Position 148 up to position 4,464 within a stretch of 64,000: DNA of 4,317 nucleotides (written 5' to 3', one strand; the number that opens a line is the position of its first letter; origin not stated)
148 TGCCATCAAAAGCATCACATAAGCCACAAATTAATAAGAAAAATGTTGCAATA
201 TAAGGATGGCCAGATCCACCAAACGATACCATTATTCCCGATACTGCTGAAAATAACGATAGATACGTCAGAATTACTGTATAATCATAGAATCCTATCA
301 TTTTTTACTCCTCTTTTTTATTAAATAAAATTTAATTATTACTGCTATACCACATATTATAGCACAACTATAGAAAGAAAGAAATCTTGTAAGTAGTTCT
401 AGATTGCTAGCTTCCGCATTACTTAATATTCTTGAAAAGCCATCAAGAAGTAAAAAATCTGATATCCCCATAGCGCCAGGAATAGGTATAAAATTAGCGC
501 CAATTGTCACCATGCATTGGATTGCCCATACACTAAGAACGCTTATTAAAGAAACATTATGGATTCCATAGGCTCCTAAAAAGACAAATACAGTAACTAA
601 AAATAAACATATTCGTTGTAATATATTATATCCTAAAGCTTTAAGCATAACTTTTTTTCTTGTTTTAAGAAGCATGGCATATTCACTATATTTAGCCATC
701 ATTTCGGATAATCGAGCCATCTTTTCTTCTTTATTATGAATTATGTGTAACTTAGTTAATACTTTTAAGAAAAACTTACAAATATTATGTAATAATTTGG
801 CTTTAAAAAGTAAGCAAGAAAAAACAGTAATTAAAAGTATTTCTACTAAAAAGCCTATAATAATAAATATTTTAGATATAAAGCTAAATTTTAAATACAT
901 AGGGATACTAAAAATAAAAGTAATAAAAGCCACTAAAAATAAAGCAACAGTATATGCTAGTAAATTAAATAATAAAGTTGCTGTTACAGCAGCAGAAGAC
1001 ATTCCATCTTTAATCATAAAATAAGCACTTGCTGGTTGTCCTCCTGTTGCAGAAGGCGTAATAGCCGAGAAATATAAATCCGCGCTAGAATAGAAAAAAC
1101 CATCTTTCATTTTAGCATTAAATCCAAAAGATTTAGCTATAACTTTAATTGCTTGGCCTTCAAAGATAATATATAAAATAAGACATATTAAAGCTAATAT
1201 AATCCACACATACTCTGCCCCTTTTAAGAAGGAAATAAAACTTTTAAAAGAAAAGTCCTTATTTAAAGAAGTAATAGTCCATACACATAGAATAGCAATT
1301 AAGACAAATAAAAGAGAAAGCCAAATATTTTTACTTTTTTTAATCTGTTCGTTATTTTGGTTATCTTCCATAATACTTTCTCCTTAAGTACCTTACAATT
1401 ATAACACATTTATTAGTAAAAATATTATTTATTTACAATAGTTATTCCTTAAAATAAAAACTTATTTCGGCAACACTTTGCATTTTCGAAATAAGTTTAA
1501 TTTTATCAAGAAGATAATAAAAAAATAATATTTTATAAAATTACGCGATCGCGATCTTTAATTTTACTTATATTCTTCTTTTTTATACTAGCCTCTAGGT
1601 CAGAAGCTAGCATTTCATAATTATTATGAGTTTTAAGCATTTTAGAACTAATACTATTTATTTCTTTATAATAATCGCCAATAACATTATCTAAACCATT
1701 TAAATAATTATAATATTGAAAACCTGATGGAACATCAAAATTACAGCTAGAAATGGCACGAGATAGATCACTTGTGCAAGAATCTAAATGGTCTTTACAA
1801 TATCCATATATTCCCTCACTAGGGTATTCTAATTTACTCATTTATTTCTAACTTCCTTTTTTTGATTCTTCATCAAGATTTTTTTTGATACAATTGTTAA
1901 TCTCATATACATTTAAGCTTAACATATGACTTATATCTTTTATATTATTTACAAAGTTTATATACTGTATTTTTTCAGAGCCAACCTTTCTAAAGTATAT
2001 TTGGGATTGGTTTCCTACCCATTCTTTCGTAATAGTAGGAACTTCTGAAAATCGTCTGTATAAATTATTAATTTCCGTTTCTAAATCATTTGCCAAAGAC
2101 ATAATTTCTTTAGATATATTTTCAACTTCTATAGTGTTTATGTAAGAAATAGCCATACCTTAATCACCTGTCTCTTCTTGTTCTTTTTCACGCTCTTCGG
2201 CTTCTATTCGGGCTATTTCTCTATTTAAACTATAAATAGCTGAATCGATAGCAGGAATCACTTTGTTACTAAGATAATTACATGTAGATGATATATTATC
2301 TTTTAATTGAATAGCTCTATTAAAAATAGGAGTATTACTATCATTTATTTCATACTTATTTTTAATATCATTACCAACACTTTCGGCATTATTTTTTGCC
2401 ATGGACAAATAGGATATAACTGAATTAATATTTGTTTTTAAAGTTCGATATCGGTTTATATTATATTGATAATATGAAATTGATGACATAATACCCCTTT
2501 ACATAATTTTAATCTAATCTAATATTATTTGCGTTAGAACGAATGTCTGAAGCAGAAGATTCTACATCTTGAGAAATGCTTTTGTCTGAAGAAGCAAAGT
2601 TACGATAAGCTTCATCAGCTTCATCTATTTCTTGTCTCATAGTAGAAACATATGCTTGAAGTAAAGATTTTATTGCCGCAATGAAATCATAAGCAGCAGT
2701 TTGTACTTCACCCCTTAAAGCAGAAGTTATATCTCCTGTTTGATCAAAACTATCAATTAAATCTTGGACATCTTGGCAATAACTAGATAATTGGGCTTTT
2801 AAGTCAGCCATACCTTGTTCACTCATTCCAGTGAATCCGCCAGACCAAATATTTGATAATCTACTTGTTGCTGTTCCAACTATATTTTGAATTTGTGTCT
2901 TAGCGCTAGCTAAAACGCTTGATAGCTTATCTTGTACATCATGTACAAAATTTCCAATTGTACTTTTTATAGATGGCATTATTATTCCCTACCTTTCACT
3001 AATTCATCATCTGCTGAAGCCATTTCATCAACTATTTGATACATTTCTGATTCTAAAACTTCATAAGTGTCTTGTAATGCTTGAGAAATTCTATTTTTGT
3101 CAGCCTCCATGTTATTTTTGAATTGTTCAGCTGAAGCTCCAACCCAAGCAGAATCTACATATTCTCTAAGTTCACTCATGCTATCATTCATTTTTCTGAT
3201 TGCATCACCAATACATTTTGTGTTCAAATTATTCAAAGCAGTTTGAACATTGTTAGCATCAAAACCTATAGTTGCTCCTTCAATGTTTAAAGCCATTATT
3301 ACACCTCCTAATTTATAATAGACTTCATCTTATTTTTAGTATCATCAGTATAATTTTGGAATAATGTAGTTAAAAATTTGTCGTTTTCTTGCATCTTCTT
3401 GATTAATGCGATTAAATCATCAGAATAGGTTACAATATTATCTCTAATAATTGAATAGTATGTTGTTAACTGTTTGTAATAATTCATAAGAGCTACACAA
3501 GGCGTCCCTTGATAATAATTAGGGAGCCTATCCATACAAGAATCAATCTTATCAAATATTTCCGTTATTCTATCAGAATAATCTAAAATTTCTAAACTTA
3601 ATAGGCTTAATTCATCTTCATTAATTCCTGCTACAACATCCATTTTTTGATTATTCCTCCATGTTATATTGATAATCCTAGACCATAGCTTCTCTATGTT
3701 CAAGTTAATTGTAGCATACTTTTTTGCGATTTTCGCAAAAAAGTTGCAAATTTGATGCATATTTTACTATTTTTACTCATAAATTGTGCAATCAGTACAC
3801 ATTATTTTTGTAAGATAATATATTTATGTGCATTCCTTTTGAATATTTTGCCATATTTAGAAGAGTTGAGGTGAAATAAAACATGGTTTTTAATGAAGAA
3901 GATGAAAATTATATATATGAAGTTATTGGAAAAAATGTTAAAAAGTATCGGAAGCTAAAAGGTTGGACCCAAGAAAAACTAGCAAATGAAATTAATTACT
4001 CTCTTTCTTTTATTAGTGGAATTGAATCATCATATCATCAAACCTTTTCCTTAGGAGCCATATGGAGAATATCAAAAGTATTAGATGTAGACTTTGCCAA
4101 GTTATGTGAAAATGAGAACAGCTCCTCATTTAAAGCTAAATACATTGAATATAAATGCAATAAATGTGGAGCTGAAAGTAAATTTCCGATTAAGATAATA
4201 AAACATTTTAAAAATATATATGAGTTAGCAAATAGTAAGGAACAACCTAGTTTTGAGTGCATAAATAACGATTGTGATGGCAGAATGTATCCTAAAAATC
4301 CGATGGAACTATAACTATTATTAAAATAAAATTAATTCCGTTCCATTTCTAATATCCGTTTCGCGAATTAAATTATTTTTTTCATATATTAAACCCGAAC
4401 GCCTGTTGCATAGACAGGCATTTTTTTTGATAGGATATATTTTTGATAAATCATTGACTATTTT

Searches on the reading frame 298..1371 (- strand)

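Call 28: search_protein_families(library=pfam, proteins=[window:298-1371:-], max_evalue=0.0001)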
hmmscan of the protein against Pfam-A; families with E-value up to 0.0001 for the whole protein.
window:298-1371:- (357 aa): 1 family
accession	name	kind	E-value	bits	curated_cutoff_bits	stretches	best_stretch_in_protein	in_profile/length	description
PF03706.18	LPG_synthase_TM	-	4.4e-25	89.2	33.4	1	19-339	4-301/302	Lysylphosphatidylglycerol synthase TM region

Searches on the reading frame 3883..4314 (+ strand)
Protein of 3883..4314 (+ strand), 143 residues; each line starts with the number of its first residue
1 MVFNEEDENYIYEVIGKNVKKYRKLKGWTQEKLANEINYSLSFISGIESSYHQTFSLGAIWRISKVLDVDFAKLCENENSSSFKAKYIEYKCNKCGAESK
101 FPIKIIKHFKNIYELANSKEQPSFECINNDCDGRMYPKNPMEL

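Call 28: search_protein_families(library=pfam, proteins=[window:3883-4314:+], max_evalue=0.0001)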
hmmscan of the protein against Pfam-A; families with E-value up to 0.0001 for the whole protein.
window:3883-4314:+ (143 aa): 2 families
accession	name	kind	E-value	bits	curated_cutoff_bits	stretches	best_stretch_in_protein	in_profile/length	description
PF01381.28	HTH_3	-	4.3e-11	43.1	23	1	19-74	1-55/55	Helix-turn-helix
PF12844.13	HTH_19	-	2.9e-05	24.3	30.2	1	16-50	1-35/64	Helix-turn-helix domain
